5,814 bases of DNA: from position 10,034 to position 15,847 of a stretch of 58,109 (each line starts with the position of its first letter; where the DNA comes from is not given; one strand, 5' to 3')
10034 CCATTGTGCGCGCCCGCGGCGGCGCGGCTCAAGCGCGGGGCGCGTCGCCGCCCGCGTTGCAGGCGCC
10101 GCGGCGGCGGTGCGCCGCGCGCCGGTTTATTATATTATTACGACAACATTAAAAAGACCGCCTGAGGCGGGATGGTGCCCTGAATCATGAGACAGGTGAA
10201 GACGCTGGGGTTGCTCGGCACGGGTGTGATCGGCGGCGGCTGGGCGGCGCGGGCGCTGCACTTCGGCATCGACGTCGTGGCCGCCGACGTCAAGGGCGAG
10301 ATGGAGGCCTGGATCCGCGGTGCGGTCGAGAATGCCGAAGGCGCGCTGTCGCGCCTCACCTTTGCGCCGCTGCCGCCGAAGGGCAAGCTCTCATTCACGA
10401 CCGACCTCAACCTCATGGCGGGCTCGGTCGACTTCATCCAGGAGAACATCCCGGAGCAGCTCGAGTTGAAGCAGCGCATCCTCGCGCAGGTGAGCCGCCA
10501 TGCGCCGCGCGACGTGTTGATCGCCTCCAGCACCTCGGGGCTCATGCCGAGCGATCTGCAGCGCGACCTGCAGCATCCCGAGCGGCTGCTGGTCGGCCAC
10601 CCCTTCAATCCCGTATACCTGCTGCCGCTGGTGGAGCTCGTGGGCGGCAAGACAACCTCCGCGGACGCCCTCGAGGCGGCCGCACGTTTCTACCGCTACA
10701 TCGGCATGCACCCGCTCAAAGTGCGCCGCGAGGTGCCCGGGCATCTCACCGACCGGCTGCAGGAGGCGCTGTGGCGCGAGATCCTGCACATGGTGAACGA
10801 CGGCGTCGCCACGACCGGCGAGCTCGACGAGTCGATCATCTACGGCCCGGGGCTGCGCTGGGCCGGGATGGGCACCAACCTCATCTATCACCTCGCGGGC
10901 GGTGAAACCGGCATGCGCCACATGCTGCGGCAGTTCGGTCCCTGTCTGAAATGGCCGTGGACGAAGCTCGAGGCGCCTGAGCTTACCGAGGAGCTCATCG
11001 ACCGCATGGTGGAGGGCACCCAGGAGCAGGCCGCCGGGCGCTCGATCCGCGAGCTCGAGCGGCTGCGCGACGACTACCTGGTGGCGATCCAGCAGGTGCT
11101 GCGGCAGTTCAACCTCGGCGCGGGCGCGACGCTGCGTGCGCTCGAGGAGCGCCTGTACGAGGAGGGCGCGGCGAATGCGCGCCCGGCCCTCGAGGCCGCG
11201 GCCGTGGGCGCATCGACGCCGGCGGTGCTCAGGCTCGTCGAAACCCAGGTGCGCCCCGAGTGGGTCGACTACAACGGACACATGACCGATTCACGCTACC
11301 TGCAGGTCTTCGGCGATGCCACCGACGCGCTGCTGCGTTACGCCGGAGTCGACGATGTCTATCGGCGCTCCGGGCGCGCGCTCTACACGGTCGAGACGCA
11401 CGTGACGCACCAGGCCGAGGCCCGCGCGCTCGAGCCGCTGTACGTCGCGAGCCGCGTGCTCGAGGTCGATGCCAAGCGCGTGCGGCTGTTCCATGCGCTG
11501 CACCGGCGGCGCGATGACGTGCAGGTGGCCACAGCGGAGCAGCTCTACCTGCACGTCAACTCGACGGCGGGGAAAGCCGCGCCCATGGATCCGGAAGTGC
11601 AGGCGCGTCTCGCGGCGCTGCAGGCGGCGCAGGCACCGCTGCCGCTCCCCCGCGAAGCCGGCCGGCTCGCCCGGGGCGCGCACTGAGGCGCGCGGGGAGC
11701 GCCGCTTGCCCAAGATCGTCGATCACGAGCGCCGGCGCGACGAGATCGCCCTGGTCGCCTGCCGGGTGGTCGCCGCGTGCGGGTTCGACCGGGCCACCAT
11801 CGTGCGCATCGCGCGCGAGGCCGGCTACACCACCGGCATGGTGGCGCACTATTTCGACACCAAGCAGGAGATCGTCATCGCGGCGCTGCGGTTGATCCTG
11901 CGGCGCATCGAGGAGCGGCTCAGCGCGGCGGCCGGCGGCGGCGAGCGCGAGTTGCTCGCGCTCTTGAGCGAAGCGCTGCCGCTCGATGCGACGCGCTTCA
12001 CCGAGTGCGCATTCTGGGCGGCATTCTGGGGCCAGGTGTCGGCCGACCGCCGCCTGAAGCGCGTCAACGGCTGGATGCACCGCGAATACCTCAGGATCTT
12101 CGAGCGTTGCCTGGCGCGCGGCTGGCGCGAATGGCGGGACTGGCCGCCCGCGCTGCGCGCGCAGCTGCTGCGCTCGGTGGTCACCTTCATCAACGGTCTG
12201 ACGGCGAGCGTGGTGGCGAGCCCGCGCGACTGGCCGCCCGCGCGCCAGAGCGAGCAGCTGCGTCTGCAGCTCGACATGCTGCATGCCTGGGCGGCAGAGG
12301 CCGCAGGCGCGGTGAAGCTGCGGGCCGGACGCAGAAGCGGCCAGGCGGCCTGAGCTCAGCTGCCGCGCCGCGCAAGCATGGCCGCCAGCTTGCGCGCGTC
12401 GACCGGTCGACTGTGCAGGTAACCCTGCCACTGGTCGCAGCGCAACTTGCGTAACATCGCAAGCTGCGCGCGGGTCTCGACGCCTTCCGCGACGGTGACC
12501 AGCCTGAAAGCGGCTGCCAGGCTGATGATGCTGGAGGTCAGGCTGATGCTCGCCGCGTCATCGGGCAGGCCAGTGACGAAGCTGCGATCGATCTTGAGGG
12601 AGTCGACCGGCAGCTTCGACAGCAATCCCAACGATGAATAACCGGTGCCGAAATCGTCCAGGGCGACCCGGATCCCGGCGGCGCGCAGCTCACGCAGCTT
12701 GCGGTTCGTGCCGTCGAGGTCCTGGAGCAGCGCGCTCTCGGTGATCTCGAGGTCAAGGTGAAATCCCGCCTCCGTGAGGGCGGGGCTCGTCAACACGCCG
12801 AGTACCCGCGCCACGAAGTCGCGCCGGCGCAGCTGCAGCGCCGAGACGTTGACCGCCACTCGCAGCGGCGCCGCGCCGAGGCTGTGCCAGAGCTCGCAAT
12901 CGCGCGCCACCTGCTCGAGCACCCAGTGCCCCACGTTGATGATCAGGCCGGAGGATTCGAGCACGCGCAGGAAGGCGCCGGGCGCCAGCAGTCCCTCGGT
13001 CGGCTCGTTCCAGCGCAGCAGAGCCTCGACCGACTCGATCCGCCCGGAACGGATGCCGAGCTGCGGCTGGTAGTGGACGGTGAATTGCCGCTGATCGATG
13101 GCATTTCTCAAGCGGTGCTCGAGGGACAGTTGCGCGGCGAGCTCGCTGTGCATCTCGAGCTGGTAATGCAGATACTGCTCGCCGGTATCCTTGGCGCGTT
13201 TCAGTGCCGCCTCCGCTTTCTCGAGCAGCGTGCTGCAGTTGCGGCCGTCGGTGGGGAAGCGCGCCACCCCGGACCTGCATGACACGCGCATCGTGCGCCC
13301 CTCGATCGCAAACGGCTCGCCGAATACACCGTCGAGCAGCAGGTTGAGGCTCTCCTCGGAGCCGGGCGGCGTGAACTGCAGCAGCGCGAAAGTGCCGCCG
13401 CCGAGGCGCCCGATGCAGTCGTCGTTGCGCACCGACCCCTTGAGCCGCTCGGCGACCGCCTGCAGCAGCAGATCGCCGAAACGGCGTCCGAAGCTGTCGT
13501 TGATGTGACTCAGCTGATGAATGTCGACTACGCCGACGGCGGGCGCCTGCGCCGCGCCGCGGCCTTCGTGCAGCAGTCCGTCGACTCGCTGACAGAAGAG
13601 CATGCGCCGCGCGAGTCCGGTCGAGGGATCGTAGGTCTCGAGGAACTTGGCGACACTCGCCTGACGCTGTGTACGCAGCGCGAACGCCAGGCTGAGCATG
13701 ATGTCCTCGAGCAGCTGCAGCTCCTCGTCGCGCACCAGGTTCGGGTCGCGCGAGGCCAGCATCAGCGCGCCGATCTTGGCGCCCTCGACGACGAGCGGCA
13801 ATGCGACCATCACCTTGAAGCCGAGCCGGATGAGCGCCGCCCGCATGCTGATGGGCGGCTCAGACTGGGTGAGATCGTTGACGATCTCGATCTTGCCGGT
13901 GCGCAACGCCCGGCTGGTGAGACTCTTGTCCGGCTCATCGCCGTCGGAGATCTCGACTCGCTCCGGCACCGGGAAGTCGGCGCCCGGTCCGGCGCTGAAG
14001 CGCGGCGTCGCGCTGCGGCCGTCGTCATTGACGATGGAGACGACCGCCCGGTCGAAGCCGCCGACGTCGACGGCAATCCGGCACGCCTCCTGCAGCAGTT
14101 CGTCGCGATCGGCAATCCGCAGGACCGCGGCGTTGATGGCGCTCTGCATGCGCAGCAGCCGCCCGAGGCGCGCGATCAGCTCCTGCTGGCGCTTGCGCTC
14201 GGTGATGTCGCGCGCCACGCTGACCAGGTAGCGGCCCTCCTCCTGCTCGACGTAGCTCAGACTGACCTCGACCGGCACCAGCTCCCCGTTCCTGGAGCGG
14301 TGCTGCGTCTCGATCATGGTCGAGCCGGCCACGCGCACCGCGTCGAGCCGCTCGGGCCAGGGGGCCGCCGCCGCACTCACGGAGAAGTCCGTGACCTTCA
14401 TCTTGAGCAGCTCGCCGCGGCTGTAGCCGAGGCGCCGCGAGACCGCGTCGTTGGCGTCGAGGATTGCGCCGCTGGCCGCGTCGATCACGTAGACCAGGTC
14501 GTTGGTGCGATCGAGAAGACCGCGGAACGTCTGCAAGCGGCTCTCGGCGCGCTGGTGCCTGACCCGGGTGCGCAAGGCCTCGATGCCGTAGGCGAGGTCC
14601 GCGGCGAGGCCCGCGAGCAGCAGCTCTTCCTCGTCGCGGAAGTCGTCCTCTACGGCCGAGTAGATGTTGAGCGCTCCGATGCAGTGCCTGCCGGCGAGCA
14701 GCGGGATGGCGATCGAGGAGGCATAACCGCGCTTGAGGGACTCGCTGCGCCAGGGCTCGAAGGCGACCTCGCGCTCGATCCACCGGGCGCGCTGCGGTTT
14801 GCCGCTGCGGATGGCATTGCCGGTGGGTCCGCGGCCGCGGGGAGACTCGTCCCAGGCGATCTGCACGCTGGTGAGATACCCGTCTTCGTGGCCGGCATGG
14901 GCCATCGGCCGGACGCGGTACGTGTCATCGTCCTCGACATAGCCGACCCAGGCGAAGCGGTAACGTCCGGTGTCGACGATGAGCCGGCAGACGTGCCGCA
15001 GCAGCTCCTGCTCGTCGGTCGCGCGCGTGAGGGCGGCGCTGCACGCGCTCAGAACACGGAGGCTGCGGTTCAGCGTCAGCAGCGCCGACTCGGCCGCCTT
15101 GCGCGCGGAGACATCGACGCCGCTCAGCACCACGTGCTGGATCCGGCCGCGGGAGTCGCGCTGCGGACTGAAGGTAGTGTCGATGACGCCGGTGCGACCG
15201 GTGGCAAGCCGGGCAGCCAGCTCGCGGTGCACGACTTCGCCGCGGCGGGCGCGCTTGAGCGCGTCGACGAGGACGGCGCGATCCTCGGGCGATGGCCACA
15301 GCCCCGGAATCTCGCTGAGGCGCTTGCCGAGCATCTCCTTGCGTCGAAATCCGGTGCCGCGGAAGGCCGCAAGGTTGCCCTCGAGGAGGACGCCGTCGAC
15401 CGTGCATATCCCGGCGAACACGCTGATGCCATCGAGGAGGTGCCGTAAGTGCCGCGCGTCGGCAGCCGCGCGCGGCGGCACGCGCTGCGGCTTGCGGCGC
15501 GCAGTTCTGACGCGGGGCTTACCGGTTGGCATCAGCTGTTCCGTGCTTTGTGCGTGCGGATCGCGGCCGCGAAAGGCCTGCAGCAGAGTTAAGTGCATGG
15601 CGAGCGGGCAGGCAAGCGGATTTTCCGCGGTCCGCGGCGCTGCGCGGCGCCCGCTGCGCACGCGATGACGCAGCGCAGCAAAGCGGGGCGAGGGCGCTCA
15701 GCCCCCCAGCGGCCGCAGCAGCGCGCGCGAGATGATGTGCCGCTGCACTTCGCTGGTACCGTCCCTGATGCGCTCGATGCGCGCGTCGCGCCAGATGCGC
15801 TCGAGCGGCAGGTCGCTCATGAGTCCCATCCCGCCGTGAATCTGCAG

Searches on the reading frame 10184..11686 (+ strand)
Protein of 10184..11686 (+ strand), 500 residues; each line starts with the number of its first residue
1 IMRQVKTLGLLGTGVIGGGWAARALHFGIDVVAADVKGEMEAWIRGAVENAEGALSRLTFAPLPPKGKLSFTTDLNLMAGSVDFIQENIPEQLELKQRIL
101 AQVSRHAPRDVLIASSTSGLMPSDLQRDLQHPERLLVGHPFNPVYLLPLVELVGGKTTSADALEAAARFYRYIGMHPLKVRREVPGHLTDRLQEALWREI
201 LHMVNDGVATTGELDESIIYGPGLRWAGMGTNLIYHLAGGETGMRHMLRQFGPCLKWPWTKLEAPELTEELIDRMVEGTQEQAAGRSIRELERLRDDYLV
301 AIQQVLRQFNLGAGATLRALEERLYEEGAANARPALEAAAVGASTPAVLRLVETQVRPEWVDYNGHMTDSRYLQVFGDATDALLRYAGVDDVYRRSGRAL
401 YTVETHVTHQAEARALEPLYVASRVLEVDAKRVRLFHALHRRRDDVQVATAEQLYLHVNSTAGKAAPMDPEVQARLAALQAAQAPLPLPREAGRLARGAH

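Call 32: search_protein_families(library=ncbifam, proteins=[window:10184-11686:+], max_evalue=1e-12)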
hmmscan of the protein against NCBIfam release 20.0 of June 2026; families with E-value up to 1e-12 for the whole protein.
window:10184-11686:+ (500 aa): 18 families
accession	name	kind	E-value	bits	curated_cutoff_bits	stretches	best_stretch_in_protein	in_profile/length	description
NF005716.0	PRK07531.1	equivalog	1.6e-173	577.9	592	1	4-495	3-490/495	carnitine 3-dehydrogenase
NF005471.0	PRK07066.1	equivalog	1.3e-118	395.7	414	1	2-308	4-310/321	L-carnitine dehydrogenase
NF004783.0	PRK06129.1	equivalog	1.6e-55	188.8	347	1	6-308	3-309/315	3-hydroxyacyl-CoA dehydrogenase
NF042925.1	FHMPC_DH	equivalog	1.7e-41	142.5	500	1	8-239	3-235/304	5-formyl-3-hydroxy-2-methylpyridine 4-carboxylate 5-dehydrogenase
NF006125.0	PRK08269.1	equivalog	3.9e-32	111.6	427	1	81-231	94-243/334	3-hydroxybutyryl-CoA dehydrogenase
NF006722.0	PRK09260.1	equivalog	4.1e-29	101.7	429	1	6-220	3-220/289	3-hydroxyacyl-CoA dehydrogenase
NF004699.0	PRK06035.1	equivalog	8.8e-27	94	500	1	4-217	2-220/294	3-hydroxyacyl-CoA dehydrogenase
NF006143.0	PRK08293.1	equivalog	2e-26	93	312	1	4-217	3-221/291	3-hydroxyacyl-CoA dehydrogenase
NF006124.0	PRK08268.1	subfamily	5.1e-26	91.7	508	1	2-221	4-225/507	3-hydroxyacyl-CoA dehydrogenase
NF004474.0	PRK05808.1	subfamily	2.1e-25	89.6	408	1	4-221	2-221/283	3-hydroxybutyryl-CoA dehydrogenase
NF008727.0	PRK11730.1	equivalog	2.4e-22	79.1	870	1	3-208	311-518/717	fatty acid oxidation complex subunit alpha FadB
TIGR02437.1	FadB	equivalog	4.1e-19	68.4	933.55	1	3-208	311-518/714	fatty acid oxidation complex subunit alpha FadB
TIGR02279.1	PaaC-3OHAcCoADH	equivalog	2.2e-18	66.4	669.4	1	2-225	2-227/503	3-hydroxyacyl-CoA dehydrogenase PaaH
NF005875.0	PRK07819.1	subfamily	1.4e-17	64.1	319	1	3-221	3-225/287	3-hydroxybutyryl-CoA dehydrogenase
NF005715.0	PRK07530.1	equivalog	2.1e-16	60.2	420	1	3-221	2-222/292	3-hydroxybutyryl-CoA dehydrogenase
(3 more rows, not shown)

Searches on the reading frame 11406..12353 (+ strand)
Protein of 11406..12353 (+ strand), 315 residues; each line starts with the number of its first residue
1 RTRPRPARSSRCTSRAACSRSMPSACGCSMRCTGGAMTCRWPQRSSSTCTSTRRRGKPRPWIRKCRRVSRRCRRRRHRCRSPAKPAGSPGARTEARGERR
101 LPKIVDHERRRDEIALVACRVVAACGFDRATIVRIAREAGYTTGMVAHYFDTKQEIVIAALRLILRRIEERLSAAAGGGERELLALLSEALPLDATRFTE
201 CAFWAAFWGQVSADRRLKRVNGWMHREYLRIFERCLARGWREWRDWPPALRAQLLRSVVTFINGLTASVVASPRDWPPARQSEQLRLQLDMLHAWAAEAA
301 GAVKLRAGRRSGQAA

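Call 32: search_protein_families(library=ncbifam, proteins=[window:11406-12353:+], max_evalue=1e-12)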
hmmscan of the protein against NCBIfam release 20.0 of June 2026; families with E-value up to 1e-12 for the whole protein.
window:11406-12353:+ (315 aa): 2 families
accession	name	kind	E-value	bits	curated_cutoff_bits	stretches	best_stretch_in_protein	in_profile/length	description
TIGR03384.1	betaine_BetI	equivalog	5.4e-17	62.1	201.3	1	103-221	2-123/189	choline-binding transcriptional repressor BetI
NF001978.0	PRK00767.1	equivalog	1.6e-15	57.4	118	1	102-221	2-125/197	transcriptional regulator BetI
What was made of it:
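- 11706..12353 (+): Second BetI-type TetR regulator (TetR2), next to CDH. The start codon is approximate. BetI models match at E 5e-17 (call 32).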

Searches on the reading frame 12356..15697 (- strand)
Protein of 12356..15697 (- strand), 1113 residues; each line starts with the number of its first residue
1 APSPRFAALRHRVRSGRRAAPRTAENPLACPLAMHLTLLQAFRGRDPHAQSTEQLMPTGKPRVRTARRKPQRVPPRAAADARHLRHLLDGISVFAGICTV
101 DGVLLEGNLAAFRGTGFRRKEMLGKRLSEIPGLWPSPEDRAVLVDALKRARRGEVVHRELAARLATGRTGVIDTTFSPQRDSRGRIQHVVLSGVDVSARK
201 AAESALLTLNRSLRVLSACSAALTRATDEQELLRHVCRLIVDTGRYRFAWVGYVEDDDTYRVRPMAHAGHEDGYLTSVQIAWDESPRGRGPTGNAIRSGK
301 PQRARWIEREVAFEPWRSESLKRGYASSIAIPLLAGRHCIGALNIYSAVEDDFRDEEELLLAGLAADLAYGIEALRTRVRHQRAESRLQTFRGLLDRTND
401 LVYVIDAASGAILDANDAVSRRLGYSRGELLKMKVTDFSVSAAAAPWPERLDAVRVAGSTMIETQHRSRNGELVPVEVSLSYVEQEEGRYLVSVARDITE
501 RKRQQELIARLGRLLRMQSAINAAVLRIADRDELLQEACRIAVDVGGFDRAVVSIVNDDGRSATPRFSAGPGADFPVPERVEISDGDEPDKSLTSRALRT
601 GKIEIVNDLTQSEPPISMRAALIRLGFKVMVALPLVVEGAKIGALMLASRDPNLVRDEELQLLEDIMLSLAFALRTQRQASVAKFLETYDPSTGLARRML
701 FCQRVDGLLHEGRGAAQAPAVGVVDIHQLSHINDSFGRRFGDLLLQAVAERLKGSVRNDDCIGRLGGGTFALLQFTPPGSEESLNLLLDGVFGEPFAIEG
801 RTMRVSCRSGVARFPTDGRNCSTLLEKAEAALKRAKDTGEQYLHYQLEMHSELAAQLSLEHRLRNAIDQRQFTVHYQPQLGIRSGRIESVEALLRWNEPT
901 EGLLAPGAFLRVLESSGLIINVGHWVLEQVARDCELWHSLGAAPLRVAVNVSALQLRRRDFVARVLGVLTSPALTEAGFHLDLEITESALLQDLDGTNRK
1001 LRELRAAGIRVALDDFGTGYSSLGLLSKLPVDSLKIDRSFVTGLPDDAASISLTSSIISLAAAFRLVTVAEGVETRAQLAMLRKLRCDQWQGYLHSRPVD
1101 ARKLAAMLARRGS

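Call 12: search_protein_families(library=ncbifam, proteins=[window:12356-15697:-], max_evalue=1e-10)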
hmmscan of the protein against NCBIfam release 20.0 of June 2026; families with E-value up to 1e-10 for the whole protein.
window:12356-15697:- (1113 aa): 20 families
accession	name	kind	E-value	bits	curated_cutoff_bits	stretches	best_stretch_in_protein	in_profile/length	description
NF045675.1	PhdiestaseDibA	equivalog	2e-114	383.2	980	1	683-1105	199-622/623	phosphodiesterase DibA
NF007474.0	PRK10060.1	equivalog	1.3e-89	301.2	782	1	684-1110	234-656/663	cyclic di-GMP phosphodiesterase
NF008467.0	PRK11359.1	equivalog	2.3e-87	293.8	857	1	668-1107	359-791/800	oxygen-sensing cyclic-di-GMP phosphodiesterase DosP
NF053781.1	cdiGMPphdstlr2612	equivalog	1.1e-82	278.4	1600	1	687-1109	840-1266/1268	Tlr1612 family c-di-GMP phosphodiesterase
NF052458.1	PhdiestGepA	equivalog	1.5e-81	274.8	1200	1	719-1101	451-834/840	phosphodiesterase GepA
NF008807.1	PRK11829.1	equivalog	3.8e-62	210.4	733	1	691-1106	246-660/670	biofilm formation regulator HmsP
NF007298.0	PRK09776.1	equivalog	2.6e-55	187.9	1135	1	688-1100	685-1098/1111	diguanylate cyclase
NF007839.0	PRK10551.1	equivalog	1.2e-48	165.9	461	1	857-1108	262-510/518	cyclic di-GMP phosphodiesterase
NF052596.1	RR_EAL_PvrR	equivalog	4.4e-48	163.9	580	1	846-1110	131-391/398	response regulator cyclic di-GMP phosphodiesterase PvrR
NF045673.1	c-di-GMPRcptLapD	equivalog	1.4e-29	102.9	1020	1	688-1099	236-645/647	cyclic di-GMP receptor LapD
TIGR00229.1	sensory_box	domain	5e-27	94.5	22.9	1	386-506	2-124/126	PAS domain S-box protein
TIGR00254.1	GGDEF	domain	1.4e-20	73.7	37.4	1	688-844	6-165/168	diguanylate cyclase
NF007423.1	PRK09966.1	equivalog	2.3e-20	72.9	325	1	688-836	240-390/390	diguanylate cyclase DgcN/YfiN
NF038266.1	diguan_SiaD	equivalog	1.4e-18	67.2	290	1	687-840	94-249/252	biofilm regulation diguanylate cyclase SiaD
NF007135.0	PRK09581.1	equivalog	2.6e-16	59.5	474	1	687-841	292-450/457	PleD family two-component system response regulator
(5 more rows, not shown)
